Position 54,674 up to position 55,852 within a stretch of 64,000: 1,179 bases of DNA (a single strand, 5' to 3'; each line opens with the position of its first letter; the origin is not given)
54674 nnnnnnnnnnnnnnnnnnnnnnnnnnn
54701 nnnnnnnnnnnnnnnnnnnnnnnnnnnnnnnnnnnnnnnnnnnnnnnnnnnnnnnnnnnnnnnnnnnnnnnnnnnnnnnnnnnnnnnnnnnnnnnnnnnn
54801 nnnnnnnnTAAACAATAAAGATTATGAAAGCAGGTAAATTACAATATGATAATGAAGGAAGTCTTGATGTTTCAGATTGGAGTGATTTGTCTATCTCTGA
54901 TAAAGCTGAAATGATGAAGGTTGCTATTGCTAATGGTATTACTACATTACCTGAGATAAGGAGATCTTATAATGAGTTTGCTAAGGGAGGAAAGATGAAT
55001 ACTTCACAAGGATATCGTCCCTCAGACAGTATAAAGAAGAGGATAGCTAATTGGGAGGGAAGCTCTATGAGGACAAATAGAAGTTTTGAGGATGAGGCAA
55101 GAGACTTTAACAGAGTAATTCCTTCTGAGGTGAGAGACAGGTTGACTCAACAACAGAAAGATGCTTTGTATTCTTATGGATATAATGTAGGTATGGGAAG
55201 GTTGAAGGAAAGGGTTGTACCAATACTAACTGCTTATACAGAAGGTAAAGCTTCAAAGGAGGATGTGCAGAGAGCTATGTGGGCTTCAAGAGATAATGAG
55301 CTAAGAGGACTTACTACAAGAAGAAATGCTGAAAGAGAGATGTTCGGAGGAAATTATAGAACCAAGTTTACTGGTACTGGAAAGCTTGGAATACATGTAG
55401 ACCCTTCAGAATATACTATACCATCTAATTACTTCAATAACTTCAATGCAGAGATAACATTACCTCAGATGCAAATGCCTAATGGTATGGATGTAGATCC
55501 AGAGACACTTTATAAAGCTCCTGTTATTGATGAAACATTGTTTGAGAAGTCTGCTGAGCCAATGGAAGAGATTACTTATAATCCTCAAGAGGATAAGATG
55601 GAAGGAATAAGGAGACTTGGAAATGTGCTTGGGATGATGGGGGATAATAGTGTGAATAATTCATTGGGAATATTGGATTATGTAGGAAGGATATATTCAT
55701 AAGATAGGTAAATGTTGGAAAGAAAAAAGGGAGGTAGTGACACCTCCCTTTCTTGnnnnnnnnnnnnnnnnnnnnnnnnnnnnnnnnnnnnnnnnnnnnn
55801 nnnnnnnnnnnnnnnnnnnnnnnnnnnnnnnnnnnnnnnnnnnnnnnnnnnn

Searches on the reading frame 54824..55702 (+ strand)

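Call 12: search_protein_families(library=phrogs, proteins=[window:54824-55702:+], max_evalue=0.001)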
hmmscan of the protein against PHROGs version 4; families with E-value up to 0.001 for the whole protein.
window:54824-55702:+ (292 aa): 3 families
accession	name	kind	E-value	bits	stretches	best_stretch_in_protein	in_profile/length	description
phrog_7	-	lysis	1.7e-08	34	1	97-180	618-701/873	endolysin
phrog_10457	-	lysis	5.4e-07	30.7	1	89-174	9-93/95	endolysin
phrog_7910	-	lysis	3e-06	28.7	1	90-173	8-90/96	endolysin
